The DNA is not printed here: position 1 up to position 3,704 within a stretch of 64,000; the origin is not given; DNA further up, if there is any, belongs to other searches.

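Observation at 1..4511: Decayed integrative island at tRNA-Glu carrying a giant SF1 helicase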

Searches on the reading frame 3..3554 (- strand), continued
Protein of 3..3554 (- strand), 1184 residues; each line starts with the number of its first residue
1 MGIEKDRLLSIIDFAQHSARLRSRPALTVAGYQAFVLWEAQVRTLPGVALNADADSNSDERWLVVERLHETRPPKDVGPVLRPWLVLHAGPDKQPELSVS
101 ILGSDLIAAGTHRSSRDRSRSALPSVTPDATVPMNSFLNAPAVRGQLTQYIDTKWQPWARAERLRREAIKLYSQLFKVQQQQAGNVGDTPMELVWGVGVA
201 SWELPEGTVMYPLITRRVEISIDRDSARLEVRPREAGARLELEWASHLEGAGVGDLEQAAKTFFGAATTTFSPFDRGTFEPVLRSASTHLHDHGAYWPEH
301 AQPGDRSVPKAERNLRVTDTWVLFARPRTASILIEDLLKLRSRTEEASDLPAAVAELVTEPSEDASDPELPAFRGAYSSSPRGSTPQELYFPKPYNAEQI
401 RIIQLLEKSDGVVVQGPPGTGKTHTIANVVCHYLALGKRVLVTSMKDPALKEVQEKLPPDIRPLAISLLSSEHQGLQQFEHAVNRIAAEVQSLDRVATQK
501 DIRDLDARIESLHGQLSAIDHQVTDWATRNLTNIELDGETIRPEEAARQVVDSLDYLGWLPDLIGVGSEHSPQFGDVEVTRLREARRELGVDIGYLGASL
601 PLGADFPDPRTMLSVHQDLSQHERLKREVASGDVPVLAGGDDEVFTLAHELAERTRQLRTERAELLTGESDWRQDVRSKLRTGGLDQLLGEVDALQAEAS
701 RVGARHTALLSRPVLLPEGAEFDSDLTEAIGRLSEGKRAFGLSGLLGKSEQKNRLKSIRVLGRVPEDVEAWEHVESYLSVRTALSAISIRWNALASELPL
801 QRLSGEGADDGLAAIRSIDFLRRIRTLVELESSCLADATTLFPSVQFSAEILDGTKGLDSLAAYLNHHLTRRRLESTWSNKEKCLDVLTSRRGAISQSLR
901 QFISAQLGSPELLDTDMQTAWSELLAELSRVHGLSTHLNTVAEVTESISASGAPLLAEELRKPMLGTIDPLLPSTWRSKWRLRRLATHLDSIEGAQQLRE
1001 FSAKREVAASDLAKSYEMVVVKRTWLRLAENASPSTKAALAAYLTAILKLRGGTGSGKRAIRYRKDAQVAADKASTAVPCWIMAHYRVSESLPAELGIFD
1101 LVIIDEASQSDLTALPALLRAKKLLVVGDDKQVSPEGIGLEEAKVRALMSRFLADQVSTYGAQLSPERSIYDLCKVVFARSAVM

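Call 13: search_protein_families(library=ncbifam, proteins=[window:3-3554:-], max_evalue=0.1)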
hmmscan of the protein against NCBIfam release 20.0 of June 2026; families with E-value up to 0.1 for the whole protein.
window:3-3554:- (1184 aa): 15 families
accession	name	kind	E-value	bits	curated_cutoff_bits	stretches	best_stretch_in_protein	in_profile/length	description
NF058533.1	antiphage_ProA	equivalog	2.2e-30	105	1500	1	344-1135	603-1341/1903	anti-phage protein ProA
NF042953.1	Hhe_antiphage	equivalog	8.3e-20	69.9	2000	2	1054-1135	1237-1319/1797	DUF4011 domain-containing anti-phage protein Hhe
TIGR00376.1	TIGR00376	hypoth_equivalog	4.5e-13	48.5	348.9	2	406-459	171-224/639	IGHMBP2 family helicase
NF040671.1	PLuB_AAA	exception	2.5e-09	35.1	999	1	401-454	823-876/1256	PLuB system helicase-like protein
TIGR01448.2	helicase_RecD2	equivalog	2.4e-06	26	500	1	395-442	317-364/713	SF1B family DNA helicase RecD2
TIGR01447.1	recD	equivalog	3.3e-06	25.9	310.15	1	1099-1140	263-308/597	exodeoxyribonuclease V subunit alpha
NF038214.1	IS21_help_AAA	equivalog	0.0044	16.7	200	1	399-447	80-128/232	IS21-like element helper ATPase IstB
NF010335.0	PRK13764.1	equivalog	0.0052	15.4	340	1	396-448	250-300/613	ATPase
NF006038.0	PRK08181.1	subfamily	0.011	15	317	1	406-447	104-145/271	transposase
NF053733.1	HJMigATPsPINA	equivalog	0.013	14.1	800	1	395-448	230-281/502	holliday junction branch migration ATPase PINA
TIGR03922.1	T7SS_EccA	equivalog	0.015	13.9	466.65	1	407-435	310-337/557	type VII secretion AAA-ATPase EccA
TIGR00609.1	recB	equivalog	0.018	13.1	696.05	1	419-514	19-120/1175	exodeoxyribonuclease V subunit beta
NF008205.1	PRK10965.1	equivalog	0.041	12.7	525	1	1059-1164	118-222/529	multicopper oxidase CueO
NF005098.0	PRK06526.1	subfamily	0.07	12.5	296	0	404-443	104-143/266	transposase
NF009043.0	PRK12377.1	subfamily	0.072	12.7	389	0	412-447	104-139/248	ATP-binding protein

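Call 14: find_related_loci(query=window:3-3554:-, collection=metagenome_contigs, flank=10000)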
Query window:3-3554:- (1184 aa) in metagenome_contigs; peptide patterns used: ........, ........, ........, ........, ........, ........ (x = any residue, [..] = any of these).
37 stretches matched a pattern; 25 encode a relative of the query (tblastn E <= 1e-3); 25 distinct loci.
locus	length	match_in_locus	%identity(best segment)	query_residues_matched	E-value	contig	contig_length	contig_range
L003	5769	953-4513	54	1-1184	0e+0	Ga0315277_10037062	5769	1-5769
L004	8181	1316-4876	53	1-1184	0e+0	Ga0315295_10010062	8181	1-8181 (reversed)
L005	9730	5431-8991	54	1-1184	0e+0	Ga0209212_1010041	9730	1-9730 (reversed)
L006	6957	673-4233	53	1-1184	0e+0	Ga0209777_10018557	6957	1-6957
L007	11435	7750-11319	53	1-1184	0e+0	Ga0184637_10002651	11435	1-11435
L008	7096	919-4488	53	1-1184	0e+0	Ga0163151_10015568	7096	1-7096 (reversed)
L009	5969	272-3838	53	1-1184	0e+0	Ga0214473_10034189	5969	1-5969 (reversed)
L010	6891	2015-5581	53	1-1184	0e+0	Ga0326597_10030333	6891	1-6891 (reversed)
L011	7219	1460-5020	53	1-1184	0e+0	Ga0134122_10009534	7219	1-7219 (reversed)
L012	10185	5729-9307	52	1-1184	0e+0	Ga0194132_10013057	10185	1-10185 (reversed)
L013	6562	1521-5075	53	3-1184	0e+0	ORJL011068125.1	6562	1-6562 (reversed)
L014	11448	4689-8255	51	1-1184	0e+0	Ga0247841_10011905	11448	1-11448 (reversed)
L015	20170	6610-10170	51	1-1184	0e+0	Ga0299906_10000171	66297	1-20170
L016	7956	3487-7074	49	1-1184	0e+0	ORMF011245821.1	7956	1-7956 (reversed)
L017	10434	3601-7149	48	1-1184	0e+0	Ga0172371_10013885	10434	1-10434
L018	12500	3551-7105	47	1-1184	0e+0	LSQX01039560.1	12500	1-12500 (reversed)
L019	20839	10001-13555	47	1-1184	0e+0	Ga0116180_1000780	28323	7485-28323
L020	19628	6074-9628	49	1-1184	0e+0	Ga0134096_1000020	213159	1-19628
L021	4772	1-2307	52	416-1184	0e+0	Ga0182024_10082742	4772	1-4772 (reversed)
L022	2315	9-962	63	865-1184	1e-131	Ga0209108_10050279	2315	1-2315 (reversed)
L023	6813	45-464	74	1045-1184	8e-60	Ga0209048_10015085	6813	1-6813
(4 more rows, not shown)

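Call 18: search_protein_families(library=ncbifam, proteins=[P0003, P0053, P0066], max_evalue=0.00001)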
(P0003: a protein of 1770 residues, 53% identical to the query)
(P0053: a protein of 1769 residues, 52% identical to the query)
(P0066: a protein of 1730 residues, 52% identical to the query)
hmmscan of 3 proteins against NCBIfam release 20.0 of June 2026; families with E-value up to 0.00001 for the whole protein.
P0003 (1770 aa): 5 families
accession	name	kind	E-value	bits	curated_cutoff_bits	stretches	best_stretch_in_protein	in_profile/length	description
NF058533.1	antiphage_ProA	equivalog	6e-71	239.5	1500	1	412-1737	662-1899/1903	anti-phage protein ProA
NF042953.1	Hhe_antiphage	equivalog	1.1e-43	149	2000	2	1054-1495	1232-1683/1797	DUF4011 domain-containing anti-phage protein Hhe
NF040671.1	PLuB_AAA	exception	7.7e-22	76.5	999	2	1103-1357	962-1231/1256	PLuB system helicase-like protein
TIGR00376.1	TIGR00376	hypoth_equivalog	6.1e-19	67.9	348.9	1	400-462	159-222/639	IGHMBP2 family helicase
TIGR01447.1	recD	equivalog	1.8e-06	26.8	310.15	0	1104-1195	263-355/597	exodeoxyribonuclease V subunit alpha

P0053 (1769 aa): 5 families
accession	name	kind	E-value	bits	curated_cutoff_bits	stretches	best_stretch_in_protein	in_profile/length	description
NF058533.1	antiphage_ProA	equivalog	2.1e-67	227.7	1500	1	413-1740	663-1903/1903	anti-phage protein ProA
NF042953.1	Hhe_antiphage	equivalog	6.5e-40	136.5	2000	2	1081-1492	1261-1682/1797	DUF4011 domain-containing anti-phage protein Hhe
NF040671.1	PLuB_AAA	exception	8.7e-21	73.1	999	2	1101-1359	962-1235/1256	PLuB system helicase-like protein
TIGR00376.1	TIGR00376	hypoth_equivalog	1.6e-19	69.8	348.9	1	397-463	156-223/639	IGHMBP2 family helicase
TIGR01447.1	recD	equivalog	6.6e-08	31.6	310.15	0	1102-1193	263-355/597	exodeoxyribonuclease V subunit alpha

P0066 (1730 aa): 5 families
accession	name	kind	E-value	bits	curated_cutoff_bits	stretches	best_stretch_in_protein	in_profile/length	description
NF058533.1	antiphage_ProA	equivalog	5.3e-62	209.8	1500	1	404-1498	654-1709/1903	anti-phage protein ProA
NF042953.1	Hhe_antiphage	equivalog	6.4e-41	139.8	2000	2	1081-1494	1260-1682/1797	DUF4011 domain-containing anti-phage protein Hhe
NF040671.1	PLuB_AAA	exception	1.2e-19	69.3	999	2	1102-1359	962-1234/1256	PLuB system helicase-like protein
TIGR00376.1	TIGR00376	hypoth_equivalog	2e-19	69.5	348.9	1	398-451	157-211/639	IGHMBP2 family helicase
TIGR01447.1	recD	equivalog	2.4e-07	29.7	310.15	0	1103-1194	263-355/597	exodeoxyribonuclease V subunit alpha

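Call 19: search_protein_families(library=padloc, proteins=[P0003, P0053], max_evalue=0.00001)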
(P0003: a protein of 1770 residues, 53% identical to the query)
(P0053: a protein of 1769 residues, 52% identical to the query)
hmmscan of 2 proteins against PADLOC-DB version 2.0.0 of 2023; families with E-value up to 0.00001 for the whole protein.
P0003 (1770 aa): 6 families
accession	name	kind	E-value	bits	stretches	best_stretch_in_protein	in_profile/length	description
PDLC05009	PDC-S37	-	4.5e-76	254.7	2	859-1756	702-1532/1550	-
PDLC02194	Hhe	-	3.7e-32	108.6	1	1051-1493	1328-1781/1911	-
PDLC03920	MkoA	-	1.3e-29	101.2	2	1099-1359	787-1077/1112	-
PDLC03924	MkoC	-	4.9e-28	95.8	1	1100-1361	667-947/1136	-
PDLC03921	MkoA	-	1.5e-19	67.3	2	1104-1357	1297-1566/1607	-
PDLC05064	PDC-S68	-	5.4e-07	25.7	0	1062-1145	738-828/1273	-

P0053 (1769 aa): 6 families
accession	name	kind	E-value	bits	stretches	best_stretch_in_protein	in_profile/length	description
PDLC05009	PDC-S37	-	3.1e-71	238.7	2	1078-1754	914-1531/1550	-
PDLC02194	Hhe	-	6.1e-29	98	1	1079-1492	1358-1782/1911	-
PDLC03920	MkoA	-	1.3e-28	97.9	2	1097-1356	787-1076/1112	-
PDLC03924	MkoC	-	2.7e-28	96.6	1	1099-1357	668-945/1136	-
PDLC03921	MkoA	-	5.2e-18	62.2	2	1102-1353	1297-1564/1607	-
PDLC05064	PDC-S68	-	6.7e-07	25.4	0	1060-1142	738-827/1273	-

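Call 20: search_protein_families(library=pfam, proteins=[P0003, P0053], max_evalue=0.01)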
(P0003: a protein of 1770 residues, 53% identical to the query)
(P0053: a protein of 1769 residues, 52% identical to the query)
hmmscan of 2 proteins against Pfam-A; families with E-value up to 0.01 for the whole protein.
P0003 (1770 aa): 11 families
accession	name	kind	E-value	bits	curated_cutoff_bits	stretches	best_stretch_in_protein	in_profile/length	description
PF18741.7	MTES_1575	-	8.7e-31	106.3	38.2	1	1399-1492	1-96/96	REase_MTES_1575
PF13086.12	AAA_11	-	1.8e-14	54.6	27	2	400-464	2-74/257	AAA domain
PF13087.12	AAA_12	-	2.8e-12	47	27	1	1184-1355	14-191/195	AAA domain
PF13604.12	AAA_30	-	6.8e-11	42.7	27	1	401-509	3-111/191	AAA domain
PF13245.12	AAA_19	-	1.1e-09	39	25.1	1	415-480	12-78/134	AAA domain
PF04480.18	DUF559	-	5.6e-05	23.4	20.6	1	1411-1492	32-108/109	Protein of unknown function (DUF559)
PF05127.21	NAT10_TcmA_helicase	-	0.00029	21.2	22.7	0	418-476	1-58/176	RNA cytidine acetyltransferase NAT10/TcmA, helicase domain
PF20720.3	nSTAND3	-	0.00046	20.4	27.2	1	407-451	10-54/155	Novel STAND NTPase 3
PF11784.13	DUF3320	-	0.00087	19.7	25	1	1611-1651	9-49/50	Protein of unknown function (DUF3320)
PF00580.27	UvrD-helicase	-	0.0015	18.7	23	0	401-449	2-52/271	UvrD/REP helicase N-terminal domain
PF01443.25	Viral_helicase1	-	0.0038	17.5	21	0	418-444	2-27/228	Viral superfamily 1 RNA helicase core domain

P0053 (1769 aa): 11 families
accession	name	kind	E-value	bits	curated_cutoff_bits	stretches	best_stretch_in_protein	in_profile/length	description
PF18741.7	MTES_1575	-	7.4e-29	100.1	38.2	1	1397-1490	1-96/96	REase_MTES_1575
PF13086.12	AAA_11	-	1.2e-15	58.5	27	2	400-529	2-145/257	AAA domain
PF13087.12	AAA_12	-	1e-11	45.2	27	1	1182-1353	14-191/195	AAA domain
PF13604.12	AAA_30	-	9.3e-10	39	27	1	400-469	2-73/191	AAA domain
PF13245.12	AAA_19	-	1.1e-09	39.1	25.1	1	415-479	12-78/134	AAA domain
PF11784.13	DUF3320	-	0.00034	21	25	1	1611-1650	10-49/50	Protein of unknown function (DUF3320)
PF05127.21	NAT10_TcmA_helicase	-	0.00055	20.3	22.7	0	418-479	1-61/176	RNA cytidine acetyltransferase NAT10/TcmA, helicase domain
PF00580.27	UvrD-helicase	-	0.00093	19.4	23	0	401-467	2-70/271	UvrD/REP helicase N-terminal domain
PF20720.3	nSTAND3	-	0.0042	17.2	27.2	1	407-451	10-54/155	Novel STAND NTPase 3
PF01443.25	Viral_helicase1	-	0.0056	17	21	0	418-444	2-27/228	Viral superfamily 1 RNA helicase core domain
PF04480.18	DUF559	-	0.0067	16.7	20.6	0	1409-1490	32-108/109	Protein of unknown function (DUF559)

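Call 21: find_encoding_contigs(protein=P0053, flank=10000, max_places=4)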
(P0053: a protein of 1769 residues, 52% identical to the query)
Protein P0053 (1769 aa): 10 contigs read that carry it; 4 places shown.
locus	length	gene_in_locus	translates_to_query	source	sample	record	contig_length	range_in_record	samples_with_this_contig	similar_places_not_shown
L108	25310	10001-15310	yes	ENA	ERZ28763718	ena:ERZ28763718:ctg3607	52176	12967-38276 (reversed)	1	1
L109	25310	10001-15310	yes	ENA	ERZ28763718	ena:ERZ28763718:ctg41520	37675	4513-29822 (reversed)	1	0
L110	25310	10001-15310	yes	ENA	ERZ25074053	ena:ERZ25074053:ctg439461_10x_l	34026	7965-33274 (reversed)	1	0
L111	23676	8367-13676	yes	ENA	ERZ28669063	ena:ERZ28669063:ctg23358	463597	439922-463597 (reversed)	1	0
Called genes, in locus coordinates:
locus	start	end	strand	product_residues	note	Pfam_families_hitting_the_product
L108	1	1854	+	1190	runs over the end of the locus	PF00176:SNF2-rel_dom, PF00270:DEAD, PF04851:ResIII, PF00271:Helicase_C, PF13020:NOV_C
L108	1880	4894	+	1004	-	PF06634:DUF1156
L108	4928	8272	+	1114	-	PF18731:HEPN_Swt1, PF04465:DUF499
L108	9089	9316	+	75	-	PF19807:DUF6290 (weak)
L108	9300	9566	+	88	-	PF05016:ParE_toxin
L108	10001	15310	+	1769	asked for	PF13086:AAA_11, PF13245:AAA_19 (faint), PF13604:AAA_30 (weak), PF13087:AAA_12, PF18741:MTES_1575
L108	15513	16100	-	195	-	-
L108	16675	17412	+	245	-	PF13276:HTH_21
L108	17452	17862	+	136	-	PF00665:rve (weak), PF13683:rve_3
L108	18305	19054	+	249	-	PF13505:OMP_b-brl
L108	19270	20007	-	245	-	PF18734:HEPN_AbiU2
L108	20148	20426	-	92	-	PF01527:HTH_Tnp_1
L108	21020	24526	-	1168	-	PF13476:AAA_23 (weak), PF13514:AAA_27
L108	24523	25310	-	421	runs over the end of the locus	PF00149:Metallophos, PF12850:Metallophos_2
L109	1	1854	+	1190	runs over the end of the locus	PF00176:SNF2-rel_dom, PF00270:DEAD, PF04851:ResIII, PF00271:Helicase_C, PF13020:NOV_C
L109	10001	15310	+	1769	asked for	PF13086:AAA_11, PF13245:AAA_19 (faint), PF13604:AAA_30 (weak), PF13087:AAA_12, PF18741:MTES_1575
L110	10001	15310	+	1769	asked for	PF13086:AAA_11, PF13245:AAA_19 (faint), PF13604:AAA_30 (weak), PF13087:AAA_12, PF18741:MTES_1575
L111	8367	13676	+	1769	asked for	PF13086:AAA_11, PF13245:AAA_19 (faint), PF13604:AAA_30 (weak), PF13087:AAA_12, PF18741:MTES_1575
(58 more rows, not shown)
